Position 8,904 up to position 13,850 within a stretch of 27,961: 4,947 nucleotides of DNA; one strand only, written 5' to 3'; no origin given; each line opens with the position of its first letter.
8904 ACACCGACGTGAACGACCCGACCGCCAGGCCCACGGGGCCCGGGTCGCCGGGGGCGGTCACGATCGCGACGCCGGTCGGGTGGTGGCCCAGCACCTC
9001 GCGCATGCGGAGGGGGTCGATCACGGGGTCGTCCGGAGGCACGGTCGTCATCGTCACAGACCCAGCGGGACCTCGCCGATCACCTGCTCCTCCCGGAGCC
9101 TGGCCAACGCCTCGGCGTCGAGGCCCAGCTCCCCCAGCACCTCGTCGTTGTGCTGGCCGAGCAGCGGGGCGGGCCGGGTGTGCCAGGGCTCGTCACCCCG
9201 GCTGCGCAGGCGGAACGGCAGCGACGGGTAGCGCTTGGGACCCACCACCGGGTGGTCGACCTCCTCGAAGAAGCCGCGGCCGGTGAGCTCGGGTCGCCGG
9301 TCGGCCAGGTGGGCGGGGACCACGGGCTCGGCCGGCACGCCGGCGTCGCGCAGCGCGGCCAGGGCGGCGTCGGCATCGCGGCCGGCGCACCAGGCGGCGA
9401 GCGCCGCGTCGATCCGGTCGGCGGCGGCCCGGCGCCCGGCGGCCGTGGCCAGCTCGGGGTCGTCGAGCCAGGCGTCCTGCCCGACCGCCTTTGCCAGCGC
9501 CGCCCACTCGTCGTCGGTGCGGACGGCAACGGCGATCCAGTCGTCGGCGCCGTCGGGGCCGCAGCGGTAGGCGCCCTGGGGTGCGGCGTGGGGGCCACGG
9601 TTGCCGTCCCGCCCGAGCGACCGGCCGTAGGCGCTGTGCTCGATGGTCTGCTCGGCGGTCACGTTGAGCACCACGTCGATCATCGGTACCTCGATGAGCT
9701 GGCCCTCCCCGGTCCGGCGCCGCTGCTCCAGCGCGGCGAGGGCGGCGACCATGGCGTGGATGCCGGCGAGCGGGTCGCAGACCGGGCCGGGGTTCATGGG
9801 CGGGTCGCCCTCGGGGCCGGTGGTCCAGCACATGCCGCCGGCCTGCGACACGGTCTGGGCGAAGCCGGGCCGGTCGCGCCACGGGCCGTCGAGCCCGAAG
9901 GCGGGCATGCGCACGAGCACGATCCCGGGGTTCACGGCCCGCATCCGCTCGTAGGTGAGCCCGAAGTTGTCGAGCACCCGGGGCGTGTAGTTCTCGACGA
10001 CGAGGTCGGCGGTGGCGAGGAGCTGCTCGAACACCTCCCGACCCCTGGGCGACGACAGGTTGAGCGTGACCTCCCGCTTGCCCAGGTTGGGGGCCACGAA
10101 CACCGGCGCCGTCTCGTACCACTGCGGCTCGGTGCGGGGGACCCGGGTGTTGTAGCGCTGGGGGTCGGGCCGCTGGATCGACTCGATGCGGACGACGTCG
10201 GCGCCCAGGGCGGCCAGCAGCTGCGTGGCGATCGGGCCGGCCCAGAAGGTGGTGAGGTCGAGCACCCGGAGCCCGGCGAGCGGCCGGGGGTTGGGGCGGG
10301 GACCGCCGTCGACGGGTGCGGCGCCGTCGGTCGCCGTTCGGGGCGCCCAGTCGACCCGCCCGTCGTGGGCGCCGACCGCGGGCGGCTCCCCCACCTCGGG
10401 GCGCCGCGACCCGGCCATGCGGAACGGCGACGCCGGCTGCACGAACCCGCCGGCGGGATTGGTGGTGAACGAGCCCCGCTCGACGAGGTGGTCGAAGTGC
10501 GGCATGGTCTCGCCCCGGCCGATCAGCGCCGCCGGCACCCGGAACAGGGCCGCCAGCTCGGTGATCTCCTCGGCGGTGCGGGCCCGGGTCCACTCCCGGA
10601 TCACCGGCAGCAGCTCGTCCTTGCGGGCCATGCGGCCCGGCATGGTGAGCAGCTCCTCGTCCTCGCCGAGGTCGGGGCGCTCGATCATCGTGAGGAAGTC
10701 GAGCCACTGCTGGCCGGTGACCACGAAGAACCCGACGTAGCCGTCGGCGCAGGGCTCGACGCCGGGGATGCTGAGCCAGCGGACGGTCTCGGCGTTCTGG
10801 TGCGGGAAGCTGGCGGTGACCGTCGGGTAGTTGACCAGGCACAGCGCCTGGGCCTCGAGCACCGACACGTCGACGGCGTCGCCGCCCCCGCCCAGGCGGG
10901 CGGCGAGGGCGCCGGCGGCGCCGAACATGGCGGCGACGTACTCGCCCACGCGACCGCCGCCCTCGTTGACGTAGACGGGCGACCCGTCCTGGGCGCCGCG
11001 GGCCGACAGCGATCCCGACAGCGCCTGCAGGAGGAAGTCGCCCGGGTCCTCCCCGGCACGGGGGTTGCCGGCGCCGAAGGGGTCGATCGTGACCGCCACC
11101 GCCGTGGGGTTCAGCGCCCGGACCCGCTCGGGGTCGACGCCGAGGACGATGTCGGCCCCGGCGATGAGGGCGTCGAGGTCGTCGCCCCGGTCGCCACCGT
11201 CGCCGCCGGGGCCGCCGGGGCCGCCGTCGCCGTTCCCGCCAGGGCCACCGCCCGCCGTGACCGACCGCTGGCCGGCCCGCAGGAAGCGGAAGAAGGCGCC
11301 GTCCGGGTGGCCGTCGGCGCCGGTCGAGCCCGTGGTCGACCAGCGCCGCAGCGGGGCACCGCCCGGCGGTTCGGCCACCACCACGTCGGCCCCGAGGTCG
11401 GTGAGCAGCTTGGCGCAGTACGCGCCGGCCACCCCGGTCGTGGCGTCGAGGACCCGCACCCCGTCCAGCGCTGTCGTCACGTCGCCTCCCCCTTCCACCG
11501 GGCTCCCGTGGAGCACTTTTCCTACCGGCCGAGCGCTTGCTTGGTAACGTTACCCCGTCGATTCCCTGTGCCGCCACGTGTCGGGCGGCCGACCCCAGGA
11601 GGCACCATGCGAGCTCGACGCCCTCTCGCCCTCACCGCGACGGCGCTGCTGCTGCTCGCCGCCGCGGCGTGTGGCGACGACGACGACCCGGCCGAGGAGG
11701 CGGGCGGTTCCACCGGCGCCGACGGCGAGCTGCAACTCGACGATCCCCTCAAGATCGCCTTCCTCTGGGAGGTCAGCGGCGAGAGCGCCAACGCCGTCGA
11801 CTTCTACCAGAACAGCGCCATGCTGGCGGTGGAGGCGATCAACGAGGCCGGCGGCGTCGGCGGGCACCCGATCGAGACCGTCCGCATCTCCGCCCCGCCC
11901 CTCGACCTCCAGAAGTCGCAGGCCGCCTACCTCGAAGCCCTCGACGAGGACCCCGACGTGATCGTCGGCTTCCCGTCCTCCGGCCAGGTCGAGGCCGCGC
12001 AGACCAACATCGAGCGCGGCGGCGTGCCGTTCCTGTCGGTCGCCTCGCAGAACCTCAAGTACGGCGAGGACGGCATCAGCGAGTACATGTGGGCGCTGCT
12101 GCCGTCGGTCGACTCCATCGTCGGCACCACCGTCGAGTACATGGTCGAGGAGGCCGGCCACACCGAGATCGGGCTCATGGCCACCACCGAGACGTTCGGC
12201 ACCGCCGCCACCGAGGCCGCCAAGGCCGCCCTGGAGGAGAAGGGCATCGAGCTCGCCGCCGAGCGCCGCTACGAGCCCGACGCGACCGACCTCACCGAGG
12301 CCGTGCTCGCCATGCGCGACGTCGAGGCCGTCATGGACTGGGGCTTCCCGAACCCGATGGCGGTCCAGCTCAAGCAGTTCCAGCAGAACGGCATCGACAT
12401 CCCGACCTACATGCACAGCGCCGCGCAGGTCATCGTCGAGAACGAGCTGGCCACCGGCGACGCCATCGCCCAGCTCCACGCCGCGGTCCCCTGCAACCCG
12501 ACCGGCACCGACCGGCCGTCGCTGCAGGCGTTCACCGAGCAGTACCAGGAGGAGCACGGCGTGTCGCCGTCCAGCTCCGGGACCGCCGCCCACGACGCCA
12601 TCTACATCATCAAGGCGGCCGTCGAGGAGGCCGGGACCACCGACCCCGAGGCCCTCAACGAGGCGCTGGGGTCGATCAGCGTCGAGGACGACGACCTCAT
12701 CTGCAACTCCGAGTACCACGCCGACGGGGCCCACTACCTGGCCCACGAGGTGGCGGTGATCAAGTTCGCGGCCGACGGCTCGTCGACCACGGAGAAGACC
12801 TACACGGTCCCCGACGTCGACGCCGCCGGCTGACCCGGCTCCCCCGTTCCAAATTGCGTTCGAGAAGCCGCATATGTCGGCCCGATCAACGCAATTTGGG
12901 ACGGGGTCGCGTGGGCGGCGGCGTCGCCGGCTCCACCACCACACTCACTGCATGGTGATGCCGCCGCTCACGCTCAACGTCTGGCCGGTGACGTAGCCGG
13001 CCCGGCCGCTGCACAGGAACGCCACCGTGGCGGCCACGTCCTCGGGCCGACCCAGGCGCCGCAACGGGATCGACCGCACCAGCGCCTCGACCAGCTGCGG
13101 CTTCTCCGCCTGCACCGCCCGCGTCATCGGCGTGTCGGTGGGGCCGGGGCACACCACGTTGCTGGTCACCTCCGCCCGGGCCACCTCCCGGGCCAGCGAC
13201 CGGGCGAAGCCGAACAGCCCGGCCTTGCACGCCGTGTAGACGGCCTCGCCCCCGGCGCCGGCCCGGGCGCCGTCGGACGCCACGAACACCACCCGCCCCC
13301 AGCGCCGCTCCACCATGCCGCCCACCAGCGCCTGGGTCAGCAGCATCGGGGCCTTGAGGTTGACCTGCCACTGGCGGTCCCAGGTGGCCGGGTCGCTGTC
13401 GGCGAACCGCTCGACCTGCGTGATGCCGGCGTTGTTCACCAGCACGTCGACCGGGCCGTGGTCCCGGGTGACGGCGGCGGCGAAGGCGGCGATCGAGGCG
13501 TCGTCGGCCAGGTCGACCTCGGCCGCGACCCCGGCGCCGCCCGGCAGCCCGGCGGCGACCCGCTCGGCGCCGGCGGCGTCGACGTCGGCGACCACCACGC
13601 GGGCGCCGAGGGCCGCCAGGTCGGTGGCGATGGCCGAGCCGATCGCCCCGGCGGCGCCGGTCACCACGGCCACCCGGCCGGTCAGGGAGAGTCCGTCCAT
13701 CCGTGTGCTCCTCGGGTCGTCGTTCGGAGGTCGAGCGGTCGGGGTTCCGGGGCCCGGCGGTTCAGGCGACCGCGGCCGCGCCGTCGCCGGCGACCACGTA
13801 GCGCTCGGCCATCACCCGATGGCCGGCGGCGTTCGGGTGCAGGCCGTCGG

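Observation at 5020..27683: Six copies of a KstR2-like operator define a dispersed, non-canonical catabolic regulon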

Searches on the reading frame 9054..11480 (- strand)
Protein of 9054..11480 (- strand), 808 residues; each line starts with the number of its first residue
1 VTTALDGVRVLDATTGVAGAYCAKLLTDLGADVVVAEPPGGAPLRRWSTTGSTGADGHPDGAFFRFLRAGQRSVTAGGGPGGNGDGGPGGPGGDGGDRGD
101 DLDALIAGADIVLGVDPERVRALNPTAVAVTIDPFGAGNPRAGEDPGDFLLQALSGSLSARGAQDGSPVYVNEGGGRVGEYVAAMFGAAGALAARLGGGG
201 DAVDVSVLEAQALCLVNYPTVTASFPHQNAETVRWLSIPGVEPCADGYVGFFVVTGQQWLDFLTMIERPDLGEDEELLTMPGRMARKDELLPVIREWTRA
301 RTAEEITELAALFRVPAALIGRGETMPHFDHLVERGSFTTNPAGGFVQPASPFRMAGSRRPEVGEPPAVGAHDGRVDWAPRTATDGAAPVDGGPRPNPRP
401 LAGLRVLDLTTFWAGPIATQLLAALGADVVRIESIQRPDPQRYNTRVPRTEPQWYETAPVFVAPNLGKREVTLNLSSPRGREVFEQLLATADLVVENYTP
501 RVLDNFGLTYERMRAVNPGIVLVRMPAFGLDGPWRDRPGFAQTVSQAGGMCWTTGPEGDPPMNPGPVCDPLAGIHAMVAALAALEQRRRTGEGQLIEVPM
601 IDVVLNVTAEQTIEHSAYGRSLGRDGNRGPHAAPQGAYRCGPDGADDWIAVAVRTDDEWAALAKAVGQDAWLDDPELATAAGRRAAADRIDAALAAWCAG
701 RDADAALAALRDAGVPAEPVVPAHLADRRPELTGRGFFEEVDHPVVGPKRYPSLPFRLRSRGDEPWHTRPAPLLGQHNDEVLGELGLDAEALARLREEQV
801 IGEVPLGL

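Call 9: search_protein_families(library=pfam, proteins=[window:9054-11480:-])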
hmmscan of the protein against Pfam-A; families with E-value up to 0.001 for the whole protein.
window:9054-11480:- (808 aa): 1 family
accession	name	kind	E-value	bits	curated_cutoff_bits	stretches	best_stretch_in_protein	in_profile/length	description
PF02515.22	CoA_transf_3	-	2.4e-154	514.3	23.3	3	401-778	1-366/366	CoA-transferase family III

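Call 34: find_related_loci(query=window:9054-11480:-, collection=genome_contigs, flank=6000)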
Query window:9054-11480:- (808 aa) in genome_contigs; peptide patterns used: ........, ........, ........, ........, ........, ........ (x = any residue, [..] = any of these).
197 stretches matched a pattern; 90 encode a relative of the query (tblastn E <= 1e-3); the best 80 are kept; 80 distinct loci.
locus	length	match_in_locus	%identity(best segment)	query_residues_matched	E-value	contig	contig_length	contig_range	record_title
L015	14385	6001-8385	45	5-805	0e+0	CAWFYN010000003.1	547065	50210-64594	MAG: uncultured Actinomycetota bacterium isolate MFD05442.bin.1.371 genome assembly, contig: contig_16364, whole genome 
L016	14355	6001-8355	46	5-802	0e+0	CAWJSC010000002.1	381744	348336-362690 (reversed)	MAG: uncultured Microthrixaceae bacterium isolate MFD09730.bin.1.146 genome assembly, contig: contig_2177, whole genome 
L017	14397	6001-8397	43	1-806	0e+0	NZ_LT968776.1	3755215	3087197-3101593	Mycobacterium sp. 4858, whole genome shotgun sequence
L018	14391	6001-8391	44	5-804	0e+0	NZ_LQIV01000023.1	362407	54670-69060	Mycobacterium sp. IS-1742 GCID_NTM_00015_NODE_3.ctg_1, whole genome shotgun sequence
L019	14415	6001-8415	43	5-805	0e+0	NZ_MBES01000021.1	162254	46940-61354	Mycobacterium sp. IS-1264 contig_26, whole genome shotgun sequence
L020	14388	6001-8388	44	5-806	0e+0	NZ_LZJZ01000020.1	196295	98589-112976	Mycobacterium sp. E2733 contig_116, whole genome shotgun sequence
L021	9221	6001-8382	45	5-805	0e+0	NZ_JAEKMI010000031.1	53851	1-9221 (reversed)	Mycobacterium sp. WUMAC-067 ODNHLICA_31, whole genome shotgun sequence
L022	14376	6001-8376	43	5-805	0e+0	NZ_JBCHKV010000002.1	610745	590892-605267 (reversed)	Mycobacterium sp. 050272 contig00002, whole genome shotgun sequence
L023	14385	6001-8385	44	5-805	0e+0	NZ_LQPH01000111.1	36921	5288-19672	Mycobacterium nebraskense strain DSM 44803 contig_28, whole genome shotgun sequence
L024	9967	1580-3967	44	5-806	0e+0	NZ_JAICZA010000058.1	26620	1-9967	MAG: Mycobacterium sp. isolate LS_ISSM_2_bin.59 k141_46024_length_26620_cov_29.8110, whole genome shotgun sequence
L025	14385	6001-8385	44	5-805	0e+0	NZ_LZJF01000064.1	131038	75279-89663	Mycobacterium sp. E3251 contig_156, whole genome shotgun sequence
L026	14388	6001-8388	44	5-806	0e+0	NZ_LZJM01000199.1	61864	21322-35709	Mycobacterium sp. E342 contig_278, whole genome shotgun sequence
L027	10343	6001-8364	45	5-803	0e+0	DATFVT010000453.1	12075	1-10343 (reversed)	MAG TPA_asm: Acidimicrobiia bacterium isolate SMAG_U9471 k141_11578890, whole genome shotgun sequence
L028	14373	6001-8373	43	5-805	0e+0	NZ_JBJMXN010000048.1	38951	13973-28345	Mycobacterium sp. HUMS_1102779 48, whole genome shotgun sequence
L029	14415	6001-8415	43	5-805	0e+0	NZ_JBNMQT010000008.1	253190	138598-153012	Mycobacterium heidelbergense strain EL_135 contig00008, whole genome shotgun sequence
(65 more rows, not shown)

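Call 53: find_encoding_contigs(protein=window:9054-11480:-, flank=1000, max_places=4)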
Protein window:9054-11480:- (808 aa): 1 contig read that carries it; 1 place shown.
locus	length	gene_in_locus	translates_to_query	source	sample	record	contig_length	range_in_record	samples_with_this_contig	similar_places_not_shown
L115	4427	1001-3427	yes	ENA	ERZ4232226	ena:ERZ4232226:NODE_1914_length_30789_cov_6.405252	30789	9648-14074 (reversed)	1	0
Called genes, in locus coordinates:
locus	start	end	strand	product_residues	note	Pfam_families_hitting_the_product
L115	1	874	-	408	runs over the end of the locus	PF13458:Peripla_BP_6, PF01094:ANF_receptor, PF13433:Peripla_BP_5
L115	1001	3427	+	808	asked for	PF02515:CoA_transf_3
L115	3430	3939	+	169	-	PF01613:Flavin_Reduct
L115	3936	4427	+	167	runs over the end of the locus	PF13577:SnoaL_4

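Call 66: search_protein_families(library=ncbifam, max_evalue=1e-10, proteins=[window:9054-11480:-])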
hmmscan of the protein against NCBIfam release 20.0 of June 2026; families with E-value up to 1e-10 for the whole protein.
window:9054-11480:- (808 aa): 7 families
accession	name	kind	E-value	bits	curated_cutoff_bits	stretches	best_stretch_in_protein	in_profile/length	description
NF003809.0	PRK05398.1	subfamily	2.3e-87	293.3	442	1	399-801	3-416/416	formyl-CoA transferase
TIGR03253.1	oxalate_frc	equivalog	5.1e-84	282.4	504.2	1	399-801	2-416/416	formyl-CoA transferase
NF052585.1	SucGlutTfsCaiB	equivalog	1e-79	268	750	2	398-786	5-389/394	succinate--glutarate CoA-transferase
NF041294.1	Scnl_mescCoAtase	equivalog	2.5e-79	267.1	700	2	401-782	4-380/381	succinyl-CoA:mesaconate CoA-transferase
NF008511.0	PRK11430.1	equivalog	2.1e-47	162.1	522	1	400-740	9-340/381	CoA:oxalate CoA-transferase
NF002914.1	PRK03525.1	equivalog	1.7e-40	139.2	413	1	396-800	5-396/400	L-carnitine CoA-transferase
TIGR04253.1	mesacon_CoA_iso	equivalog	1.5e-22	80.2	725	1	401-801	3-400/403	2-methylfumaryl-CoA isomerase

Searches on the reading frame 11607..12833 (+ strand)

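Call 9: search_protein_families(library=pfam, proteins=[window:11607-12833:+])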
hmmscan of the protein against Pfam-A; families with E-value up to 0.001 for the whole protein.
window:11607-12833:+ (408 aa): 3 families
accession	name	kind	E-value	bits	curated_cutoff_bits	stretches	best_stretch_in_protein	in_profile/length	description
PF13458.12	Peripla_BP_6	-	2.4e-45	156.1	31.7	1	47-388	1-339/343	Periplasmic binding protein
PF13433.12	Peripla_BP_5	-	3.2e-14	53.2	27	1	175-361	124-313/363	Periplasmic binding protein domain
PF01094.35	ANF_receptor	-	1e-11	44.9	25.4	1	69-351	4-298/353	Receptor family ligand binding region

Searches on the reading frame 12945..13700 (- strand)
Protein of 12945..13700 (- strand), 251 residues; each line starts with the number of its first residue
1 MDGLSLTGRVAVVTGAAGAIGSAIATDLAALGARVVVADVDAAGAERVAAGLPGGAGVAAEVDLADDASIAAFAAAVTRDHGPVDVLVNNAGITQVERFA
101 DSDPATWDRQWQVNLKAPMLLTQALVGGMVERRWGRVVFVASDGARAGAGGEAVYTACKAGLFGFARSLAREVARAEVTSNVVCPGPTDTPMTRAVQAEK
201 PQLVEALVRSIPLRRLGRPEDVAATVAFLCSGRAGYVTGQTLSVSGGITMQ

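Call 9: search_protein_families(library=pfam, proteins=[window:12945-13700:-])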
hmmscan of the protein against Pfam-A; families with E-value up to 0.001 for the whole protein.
window:12945-13700:- (251 aa): 5 families
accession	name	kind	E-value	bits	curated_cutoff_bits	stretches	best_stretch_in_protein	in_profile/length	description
PF13561.12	adh_short_C2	-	2e-59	201.5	27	1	15-249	1-236/236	Enoyl-(Acyl carrier protein) reductase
PF00106.31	adh_short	-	1.2e-50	172.1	26.6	1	9-199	1-193/195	short chain dehydrogenase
PF08659.16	KR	-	1.1e-09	38.9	22.6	1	12-174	4-168/180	KR domain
PF01370.27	Epimerase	-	3.7e-07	30.2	20.9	1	12-122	2-103/240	NAD dependent epimerase/dehydratase family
PF03435.24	Sacchrp_dh_NADP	-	5.9e-05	23.8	25.1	1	12-94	2-79/129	Saccharopine dehydrogenase NADP binding domain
